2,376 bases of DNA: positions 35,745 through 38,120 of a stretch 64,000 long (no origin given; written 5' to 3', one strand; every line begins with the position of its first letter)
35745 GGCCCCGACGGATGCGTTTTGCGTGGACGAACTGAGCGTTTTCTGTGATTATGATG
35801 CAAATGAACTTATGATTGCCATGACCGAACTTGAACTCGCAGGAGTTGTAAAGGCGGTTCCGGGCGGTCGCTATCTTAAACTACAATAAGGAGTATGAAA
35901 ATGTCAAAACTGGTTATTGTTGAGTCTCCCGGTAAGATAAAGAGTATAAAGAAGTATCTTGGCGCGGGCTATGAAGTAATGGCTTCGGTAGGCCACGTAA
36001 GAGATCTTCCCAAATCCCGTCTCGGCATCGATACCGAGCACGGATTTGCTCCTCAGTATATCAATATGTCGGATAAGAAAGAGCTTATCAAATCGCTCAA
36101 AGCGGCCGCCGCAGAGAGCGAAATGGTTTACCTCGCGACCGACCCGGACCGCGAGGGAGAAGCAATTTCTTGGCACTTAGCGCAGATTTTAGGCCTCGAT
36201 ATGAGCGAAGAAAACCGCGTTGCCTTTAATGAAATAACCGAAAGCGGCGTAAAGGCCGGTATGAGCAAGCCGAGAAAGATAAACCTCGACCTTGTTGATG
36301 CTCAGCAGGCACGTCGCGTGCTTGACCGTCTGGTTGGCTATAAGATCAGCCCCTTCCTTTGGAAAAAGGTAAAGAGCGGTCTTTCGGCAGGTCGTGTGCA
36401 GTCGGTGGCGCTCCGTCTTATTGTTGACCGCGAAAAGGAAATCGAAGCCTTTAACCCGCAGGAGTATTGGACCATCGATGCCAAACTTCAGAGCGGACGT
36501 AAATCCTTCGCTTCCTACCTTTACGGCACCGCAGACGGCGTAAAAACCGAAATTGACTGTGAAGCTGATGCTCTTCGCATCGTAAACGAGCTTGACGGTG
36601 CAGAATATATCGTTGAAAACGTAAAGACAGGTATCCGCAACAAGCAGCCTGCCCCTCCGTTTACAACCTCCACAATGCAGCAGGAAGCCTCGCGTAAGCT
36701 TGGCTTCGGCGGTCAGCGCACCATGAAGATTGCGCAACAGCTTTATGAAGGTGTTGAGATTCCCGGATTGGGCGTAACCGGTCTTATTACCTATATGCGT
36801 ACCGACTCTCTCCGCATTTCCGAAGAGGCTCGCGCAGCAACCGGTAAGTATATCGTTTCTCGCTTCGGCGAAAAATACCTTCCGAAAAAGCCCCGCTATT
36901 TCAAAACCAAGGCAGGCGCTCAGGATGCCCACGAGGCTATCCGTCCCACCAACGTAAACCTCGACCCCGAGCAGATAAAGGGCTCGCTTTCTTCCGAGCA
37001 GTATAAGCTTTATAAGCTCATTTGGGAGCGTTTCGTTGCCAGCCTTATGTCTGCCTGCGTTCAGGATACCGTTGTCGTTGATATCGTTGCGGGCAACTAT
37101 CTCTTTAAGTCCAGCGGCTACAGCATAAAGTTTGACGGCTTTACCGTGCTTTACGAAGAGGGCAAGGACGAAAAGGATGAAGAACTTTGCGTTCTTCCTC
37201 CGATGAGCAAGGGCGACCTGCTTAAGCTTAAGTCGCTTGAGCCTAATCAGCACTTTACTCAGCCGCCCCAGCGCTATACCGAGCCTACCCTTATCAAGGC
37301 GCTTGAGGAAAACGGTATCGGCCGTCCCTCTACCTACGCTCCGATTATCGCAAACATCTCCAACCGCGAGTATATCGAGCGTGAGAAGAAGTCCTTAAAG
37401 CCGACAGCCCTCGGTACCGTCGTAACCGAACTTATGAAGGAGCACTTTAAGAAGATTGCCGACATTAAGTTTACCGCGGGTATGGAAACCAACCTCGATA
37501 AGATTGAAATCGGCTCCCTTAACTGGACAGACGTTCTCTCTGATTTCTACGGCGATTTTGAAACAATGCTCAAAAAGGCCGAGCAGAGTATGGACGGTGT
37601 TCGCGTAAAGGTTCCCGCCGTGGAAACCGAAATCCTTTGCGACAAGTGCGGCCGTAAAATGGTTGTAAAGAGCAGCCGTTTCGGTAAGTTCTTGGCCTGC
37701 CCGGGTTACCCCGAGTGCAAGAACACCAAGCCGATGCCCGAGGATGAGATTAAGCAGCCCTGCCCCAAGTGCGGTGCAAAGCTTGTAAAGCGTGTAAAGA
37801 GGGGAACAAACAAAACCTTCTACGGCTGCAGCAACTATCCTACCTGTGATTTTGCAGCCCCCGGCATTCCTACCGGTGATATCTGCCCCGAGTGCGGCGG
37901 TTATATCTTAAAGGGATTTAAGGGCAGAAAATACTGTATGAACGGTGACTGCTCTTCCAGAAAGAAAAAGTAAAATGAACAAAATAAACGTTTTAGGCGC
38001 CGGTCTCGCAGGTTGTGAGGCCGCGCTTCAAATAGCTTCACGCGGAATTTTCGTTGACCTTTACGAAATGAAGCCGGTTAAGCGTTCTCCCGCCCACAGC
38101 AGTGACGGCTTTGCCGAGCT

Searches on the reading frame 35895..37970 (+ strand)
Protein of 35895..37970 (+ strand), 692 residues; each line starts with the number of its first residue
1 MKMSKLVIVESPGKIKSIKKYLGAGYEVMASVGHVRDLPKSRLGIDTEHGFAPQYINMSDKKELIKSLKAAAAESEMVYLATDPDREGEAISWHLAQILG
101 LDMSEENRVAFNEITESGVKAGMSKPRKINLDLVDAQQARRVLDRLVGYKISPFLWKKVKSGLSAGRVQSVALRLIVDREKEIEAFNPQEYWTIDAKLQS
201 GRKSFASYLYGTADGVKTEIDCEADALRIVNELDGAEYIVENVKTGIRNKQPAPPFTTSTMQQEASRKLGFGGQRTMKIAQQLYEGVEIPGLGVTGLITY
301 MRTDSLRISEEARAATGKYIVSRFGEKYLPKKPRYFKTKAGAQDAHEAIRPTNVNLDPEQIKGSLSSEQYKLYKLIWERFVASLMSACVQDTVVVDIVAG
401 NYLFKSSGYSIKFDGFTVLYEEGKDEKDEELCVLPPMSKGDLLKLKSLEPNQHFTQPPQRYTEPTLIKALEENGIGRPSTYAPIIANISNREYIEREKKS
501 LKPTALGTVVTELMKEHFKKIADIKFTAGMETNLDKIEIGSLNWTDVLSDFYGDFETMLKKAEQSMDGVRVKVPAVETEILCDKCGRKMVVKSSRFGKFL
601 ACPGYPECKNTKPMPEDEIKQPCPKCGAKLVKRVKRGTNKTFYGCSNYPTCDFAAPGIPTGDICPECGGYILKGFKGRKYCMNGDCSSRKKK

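Call 82: search_protein_families(library=pfam, proteins=[window:35895-37970:+], max_evalue=0.00001)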
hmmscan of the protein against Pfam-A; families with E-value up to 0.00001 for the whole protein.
window:35895-37970:+ (692 aa): 3 families
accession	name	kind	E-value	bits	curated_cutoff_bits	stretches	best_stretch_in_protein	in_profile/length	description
PF01131.25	Topoisom_bac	-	4.5e-130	434.8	35.1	1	129-548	2-410/411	DNA topoisomerase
PF01396.24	Zn_ribbon_Top1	-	1.7e-25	88.9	32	2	581-615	3-37/39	Topoisomerase DNA binding C4 zinc finger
PF01751.28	Toprim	-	6.2e-21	74.8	23.1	1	5-114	1-96/96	Toprim domain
